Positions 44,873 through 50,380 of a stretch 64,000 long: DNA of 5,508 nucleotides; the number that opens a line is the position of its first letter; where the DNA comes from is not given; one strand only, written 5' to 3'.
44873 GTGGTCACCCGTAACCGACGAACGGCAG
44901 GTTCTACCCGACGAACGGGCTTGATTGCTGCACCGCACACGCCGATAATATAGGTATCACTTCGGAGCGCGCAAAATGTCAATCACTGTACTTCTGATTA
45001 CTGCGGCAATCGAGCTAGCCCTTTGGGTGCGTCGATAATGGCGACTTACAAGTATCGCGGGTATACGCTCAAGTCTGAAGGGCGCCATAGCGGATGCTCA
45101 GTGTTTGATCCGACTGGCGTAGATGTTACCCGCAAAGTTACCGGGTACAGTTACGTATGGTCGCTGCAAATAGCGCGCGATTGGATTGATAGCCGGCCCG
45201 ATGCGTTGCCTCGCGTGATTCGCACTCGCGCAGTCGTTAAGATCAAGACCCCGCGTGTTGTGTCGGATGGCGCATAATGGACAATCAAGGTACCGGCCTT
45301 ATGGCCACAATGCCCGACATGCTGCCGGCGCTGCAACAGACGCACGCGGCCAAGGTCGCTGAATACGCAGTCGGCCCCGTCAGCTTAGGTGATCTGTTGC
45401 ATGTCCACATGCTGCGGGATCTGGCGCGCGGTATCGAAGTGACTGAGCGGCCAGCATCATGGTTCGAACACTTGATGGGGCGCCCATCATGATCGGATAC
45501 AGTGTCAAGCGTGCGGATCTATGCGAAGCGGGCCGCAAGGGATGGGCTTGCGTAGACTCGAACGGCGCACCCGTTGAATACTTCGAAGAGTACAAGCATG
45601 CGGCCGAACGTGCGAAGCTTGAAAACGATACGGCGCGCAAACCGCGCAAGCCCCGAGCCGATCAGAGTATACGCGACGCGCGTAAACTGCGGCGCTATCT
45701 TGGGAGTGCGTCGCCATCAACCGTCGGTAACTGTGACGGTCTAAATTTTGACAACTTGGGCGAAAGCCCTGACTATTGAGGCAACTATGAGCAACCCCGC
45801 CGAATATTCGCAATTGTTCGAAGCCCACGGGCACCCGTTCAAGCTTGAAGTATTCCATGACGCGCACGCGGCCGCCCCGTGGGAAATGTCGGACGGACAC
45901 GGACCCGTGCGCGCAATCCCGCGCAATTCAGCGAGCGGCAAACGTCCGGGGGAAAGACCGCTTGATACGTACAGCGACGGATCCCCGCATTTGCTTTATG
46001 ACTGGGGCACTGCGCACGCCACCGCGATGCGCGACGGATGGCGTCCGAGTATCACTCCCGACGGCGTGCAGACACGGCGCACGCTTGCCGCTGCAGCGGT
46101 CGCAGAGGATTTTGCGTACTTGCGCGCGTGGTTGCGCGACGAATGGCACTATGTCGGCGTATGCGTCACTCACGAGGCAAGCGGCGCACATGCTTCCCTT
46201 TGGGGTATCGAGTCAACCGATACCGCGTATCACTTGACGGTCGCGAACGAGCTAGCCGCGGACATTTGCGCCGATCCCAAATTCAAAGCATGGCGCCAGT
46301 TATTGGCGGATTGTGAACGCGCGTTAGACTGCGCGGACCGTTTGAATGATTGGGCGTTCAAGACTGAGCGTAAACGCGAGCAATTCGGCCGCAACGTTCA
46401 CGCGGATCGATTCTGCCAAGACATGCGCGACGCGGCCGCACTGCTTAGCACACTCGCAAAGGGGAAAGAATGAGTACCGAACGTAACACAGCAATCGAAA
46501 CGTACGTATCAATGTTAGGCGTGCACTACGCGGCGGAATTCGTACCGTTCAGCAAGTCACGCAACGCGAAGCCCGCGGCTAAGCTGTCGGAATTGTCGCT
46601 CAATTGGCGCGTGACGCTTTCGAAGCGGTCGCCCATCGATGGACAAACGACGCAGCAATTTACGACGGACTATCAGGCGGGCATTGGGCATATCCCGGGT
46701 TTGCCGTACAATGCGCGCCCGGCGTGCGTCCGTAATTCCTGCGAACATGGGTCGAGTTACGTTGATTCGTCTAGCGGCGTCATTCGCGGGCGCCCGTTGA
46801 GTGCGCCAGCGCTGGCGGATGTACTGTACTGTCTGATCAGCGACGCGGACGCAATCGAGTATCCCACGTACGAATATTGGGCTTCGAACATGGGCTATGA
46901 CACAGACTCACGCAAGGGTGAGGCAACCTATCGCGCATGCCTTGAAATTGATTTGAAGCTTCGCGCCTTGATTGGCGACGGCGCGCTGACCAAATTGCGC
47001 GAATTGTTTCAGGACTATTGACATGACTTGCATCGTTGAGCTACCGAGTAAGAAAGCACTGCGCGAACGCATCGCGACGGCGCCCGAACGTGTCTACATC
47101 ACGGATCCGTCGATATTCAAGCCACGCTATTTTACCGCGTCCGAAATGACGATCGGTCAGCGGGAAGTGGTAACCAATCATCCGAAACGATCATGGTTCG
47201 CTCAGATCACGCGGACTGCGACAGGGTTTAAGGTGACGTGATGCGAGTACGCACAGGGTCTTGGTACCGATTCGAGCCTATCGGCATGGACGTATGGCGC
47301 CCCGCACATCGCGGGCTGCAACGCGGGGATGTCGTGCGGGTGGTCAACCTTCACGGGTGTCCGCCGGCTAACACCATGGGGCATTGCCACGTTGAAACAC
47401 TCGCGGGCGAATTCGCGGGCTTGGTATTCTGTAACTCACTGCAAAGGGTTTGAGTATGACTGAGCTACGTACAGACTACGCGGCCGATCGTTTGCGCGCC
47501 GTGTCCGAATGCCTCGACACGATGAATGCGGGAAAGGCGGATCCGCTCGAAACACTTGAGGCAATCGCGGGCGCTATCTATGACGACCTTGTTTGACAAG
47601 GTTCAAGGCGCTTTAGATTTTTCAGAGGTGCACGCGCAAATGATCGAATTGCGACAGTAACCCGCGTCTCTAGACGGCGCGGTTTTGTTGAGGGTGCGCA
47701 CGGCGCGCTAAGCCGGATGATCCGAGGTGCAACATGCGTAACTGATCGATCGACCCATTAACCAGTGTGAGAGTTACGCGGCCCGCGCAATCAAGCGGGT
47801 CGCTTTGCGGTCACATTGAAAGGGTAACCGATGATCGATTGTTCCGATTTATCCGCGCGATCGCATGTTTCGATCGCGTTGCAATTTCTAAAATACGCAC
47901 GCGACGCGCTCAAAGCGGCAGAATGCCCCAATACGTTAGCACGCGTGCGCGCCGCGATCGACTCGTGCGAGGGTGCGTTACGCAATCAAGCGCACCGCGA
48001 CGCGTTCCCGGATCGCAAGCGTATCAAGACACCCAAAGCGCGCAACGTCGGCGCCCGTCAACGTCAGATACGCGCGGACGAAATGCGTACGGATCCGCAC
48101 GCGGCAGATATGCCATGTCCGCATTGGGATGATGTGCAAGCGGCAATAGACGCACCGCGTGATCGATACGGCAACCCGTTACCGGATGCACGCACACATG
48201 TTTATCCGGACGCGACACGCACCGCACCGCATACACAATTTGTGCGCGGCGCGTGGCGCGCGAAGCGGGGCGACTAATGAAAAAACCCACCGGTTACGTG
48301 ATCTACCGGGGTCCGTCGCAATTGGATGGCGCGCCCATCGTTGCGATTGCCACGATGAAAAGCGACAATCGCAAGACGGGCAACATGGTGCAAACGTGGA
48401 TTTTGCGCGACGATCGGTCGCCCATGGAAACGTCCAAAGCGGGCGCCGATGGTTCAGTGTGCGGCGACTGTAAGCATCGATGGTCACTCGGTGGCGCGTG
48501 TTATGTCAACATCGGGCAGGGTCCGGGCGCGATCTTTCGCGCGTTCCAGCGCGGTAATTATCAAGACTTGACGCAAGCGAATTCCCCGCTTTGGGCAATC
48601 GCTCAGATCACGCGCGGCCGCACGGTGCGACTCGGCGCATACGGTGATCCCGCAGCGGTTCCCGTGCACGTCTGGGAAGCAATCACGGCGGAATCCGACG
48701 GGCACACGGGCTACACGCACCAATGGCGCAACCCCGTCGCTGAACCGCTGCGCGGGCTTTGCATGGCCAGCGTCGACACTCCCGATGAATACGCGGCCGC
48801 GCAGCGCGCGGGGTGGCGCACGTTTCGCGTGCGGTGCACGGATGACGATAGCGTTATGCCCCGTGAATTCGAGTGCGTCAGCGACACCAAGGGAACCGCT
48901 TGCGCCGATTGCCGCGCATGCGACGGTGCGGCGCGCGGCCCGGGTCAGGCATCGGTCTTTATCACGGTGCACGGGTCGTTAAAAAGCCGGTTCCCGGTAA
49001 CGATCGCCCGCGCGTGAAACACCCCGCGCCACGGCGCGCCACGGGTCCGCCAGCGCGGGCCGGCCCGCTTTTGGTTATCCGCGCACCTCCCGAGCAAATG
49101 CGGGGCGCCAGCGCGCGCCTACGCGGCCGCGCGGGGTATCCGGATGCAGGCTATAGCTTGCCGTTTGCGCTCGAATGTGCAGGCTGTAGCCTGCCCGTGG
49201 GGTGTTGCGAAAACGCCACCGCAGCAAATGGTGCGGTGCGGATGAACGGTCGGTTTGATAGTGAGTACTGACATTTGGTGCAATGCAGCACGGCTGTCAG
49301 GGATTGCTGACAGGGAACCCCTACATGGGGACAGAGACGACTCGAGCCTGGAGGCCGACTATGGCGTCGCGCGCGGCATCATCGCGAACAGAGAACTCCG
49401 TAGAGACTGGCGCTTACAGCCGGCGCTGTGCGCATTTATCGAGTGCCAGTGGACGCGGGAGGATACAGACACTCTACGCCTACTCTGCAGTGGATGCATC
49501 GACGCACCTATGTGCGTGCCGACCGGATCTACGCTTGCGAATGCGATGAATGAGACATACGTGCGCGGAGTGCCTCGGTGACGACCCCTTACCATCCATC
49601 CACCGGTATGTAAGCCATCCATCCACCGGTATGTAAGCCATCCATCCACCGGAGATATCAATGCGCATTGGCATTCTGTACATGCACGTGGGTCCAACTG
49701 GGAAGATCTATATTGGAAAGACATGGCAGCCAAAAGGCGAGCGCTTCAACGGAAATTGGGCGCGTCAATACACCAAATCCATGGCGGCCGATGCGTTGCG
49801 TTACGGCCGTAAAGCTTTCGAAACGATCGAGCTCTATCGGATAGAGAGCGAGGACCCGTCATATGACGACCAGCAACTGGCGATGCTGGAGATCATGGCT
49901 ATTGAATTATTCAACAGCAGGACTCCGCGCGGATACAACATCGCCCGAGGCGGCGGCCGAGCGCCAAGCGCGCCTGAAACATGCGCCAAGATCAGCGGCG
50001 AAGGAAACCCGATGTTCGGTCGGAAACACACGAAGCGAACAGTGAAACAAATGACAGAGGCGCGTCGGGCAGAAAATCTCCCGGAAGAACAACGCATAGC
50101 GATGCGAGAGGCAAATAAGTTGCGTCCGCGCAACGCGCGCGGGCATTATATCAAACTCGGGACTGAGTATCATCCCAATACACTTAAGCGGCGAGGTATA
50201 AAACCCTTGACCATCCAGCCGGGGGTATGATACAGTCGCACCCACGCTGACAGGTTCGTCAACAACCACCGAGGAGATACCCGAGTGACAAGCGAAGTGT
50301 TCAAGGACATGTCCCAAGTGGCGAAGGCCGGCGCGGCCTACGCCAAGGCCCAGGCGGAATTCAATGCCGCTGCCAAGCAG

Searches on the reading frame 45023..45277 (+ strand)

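Call 41: search_protein_families(library=pfam, proteins=[window:45023-45277:+], max_evalue=1)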
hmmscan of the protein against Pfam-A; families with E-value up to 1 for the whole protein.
window:45023-45277:+ (84 aa): 1 family
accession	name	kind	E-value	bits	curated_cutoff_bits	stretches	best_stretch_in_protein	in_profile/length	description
PF07712.18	SURNod19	-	0.17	11.1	25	1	13-51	104-145/377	Stress up-regulated Nod 19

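Call 88: search_protein_families(library=phrogs, proteins=[window:45023-45277:+], max_evalue=0.001)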
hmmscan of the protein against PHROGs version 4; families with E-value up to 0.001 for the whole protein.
window:45023-45277:+ (84 aa): 0 families

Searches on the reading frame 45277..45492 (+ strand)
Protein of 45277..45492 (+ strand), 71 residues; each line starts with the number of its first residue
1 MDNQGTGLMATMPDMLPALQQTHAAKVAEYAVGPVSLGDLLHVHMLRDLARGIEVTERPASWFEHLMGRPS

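Call 41: search_protein_families(library=pfam, proteins=[window:45277-45492:+], max_evalue=1)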
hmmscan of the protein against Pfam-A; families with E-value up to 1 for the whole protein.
window:45277-45492:+ (71 aa): 1 family
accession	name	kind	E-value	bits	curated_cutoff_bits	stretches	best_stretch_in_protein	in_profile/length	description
PF22511.2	PBP2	-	0.23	11.6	27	1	24-67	5-43/63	PolB1 Binding Protein 2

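Call 88: search_protein_families(library=phrogs, proteins=[window:45277-45492:+], max_evalue=0.001)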
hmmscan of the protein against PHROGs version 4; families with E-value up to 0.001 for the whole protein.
window:45277-45492:+ (71 aa): 0 families

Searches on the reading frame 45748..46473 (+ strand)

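Call 10: search_protein_families(library=phrogs, proteins=[window:45748-46473:+], max_evalue=0.01)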
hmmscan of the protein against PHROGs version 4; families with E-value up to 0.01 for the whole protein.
window:45748-46473:+ (241 aa): 2 families
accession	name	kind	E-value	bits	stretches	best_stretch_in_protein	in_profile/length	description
phrog_11104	-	unknown function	9.9e-28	98.2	1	25-173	9-157/177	-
phrog_5644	-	unknown function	0.0017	19.2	1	123-158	40-78/125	-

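Call 11: search_protein_families(library=pfam, proteins=[window:45748-46473:+], max_evalue=0.01)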
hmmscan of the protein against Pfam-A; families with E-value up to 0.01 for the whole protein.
window:45748-46473:+ (241 aa): 0 families

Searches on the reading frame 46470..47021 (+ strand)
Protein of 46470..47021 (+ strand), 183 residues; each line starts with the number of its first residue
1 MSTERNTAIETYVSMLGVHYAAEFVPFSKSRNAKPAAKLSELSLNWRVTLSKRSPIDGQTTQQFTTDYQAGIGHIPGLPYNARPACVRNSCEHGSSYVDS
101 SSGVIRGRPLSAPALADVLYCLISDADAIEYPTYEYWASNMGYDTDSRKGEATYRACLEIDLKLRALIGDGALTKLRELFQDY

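Call 10: search_protein_families(library=phrogs, proteins=[window:46470-47021:+], max_evalue=0.01)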
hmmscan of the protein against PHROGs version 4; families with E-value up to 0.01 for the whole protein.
window:46470-47021:+ (183 aa): 1 family
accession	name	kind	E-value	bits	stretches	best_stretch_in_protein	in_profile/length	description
phrog_4273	-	unknown function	1.9e-25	90.6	1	4-183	10-150/150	-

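Call 11: search_protein_families(library=pfam, proteins=[window:46470-47021:+], max_evalue=0.01)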
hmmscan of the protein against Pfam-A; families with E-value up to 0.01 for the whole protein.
window:46470-47021:+ (183 aa): 0 families

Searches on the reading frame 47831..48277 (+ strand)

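Call 41: search_protein_families(library=pfam, proteins=[window:47831-48277:+], max_evalue=1)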
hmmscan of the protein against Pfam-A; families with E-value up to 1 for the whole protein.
window:47831-48277:+ (148 aa): 1 family
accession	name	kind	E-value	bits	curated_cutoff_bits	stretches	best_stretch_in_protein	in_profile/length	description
PF08895.16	DUF1840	-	0.067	13.9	25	1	23-79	33-89/108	Domain of unknown function (DUF1840)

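Call 88: search_protein_families(library=phrogs, proteins=[window:47831-48277:+], max_evalue=0.001)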
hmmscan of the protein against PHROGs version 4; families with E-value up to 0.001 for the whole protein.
window:47831-48277:+ (148 aa): 0 families

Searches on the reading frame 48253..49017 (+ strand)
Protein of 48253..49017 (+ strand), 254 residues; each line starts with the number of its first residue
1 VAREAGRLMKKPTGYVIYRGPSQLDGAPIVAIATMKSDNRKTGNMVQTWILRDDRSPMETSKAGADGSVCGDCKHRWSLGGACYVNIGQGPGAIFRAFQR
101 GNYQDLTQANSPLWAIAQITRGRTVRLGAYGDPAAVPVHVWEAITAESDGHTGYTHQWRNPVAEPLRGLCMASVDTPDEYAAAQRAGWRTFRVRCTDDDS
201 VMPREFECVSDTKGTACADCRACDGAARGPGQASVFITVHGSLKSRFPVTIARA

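Call 10: search_protein_families(library=phrogs, proteins=[window:48253-49017:+], max_evalue=0.01)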
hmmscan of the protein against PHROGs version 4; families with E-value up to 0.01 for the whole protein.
window:48253-49017:+ (254 aa): 1 family
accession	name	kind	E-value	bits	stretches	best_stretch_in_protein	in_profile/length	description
phrog_2554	-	unknown function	2.3e-72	245.6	1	8-247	280-519/529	-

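Call 11: search_protein_families(library=pfam, proteins=[window:48253-49017:+], max_evalue=0.01)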
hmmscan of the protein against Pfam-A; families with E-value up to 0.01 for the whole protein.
window:48253-49017:+ (254 aa): 0 families

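Call 124: find_related_loci(query=window:48253-49017:+, collection=viral_contigs, flank=3000)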
Query window:48253-49017:+ (254 aa) in viral_contigs; peptide patterns used: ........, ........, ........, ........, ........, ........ (x = any residue, [..] = any of these).
582 stretches matched a pattern; 577 encode a relative of the query (tblastn E <= 1e-3); the best 80 are kept; 80 distinct loci.
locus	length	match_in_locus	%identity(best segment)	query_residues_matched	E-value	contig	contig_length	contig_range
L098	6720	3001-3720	83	9-254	2e-138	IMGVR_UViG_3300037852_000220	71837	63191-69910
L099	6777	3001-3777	53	11-254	2e-78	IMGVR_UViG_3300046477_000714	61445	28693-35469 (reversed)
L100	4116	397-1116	53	8-247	2e-77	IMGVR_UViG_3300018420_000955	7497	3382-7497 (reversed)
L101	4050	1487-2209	53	9-251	3e-76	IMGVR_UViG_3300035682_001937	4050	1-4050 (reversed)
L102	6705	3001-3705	55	7-247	1e-75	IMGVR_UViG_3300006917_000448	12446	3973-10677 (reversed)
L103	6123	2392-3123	53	7-251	2e-75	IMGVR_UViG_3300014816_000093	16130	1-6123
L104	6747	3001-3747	51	9-252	2e-75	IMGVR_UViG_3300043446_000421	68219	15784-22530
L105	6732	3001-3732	51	7-251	8e-75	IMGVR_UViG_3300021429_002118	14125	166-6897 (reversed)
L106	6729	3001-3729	52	7-251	5e-75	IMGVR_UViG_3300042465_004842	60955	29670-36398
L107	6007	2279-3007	51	7-251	3e-74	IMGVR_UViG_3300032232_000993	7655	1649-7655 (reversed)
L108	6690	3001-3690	48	9-247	1e-73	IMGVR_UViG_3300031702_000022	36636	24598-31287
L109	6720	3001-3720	52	9-247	2e-73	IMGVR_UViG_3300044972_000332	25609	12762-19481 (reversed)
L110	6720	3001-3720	52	9-247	2e-73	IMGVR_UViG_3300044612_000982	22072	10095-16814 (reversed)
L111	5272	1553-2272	52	9-247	2e-73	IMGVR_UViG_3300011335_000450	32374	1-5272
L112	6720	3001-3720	52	9-247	2e-73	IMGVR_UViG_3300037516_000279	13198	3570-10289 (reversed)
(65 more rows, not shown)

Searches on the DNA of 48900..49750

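Call 59: search_rna_families(source=window, start=48900, end=49750, threshold=evalue, max_evalue=1)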
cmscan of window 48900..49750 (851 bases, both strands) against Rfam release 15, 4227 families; matches with E-value up to 1: 0.
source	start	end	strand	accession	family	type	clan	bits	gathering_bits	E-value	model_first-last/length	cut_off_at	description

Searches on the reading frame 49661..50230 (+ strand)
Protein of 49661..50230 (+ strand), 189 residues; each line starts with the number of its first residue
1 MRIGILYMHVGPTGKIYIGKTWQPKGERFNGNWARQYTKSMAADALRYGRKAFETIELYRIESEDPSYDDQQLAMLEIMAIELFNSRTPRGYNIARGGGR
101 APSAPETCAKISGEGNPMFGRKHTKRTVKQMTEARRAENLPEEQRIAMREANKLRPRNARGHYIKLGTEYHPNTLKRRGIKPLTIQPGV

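Call 21: search_protein_families(library=phrogs, proteins=[window:49661-50230:+], max_evalue=0.001)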
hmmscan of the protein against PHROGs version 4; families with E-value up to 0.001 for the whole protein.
window:49661-50230:+ (189 aa): 2 families
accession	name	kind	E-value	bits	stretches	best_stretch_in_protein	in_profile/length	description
phrog_314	-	DNA, RNA and nucleotide metabolism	1.3e-17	65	1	1-162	176-319/574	homing endonuclease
phrog_7168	-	DNA, RNA and nucleotide metabolism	2.9e-06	28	1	14-149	13-149/284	homing endonuclease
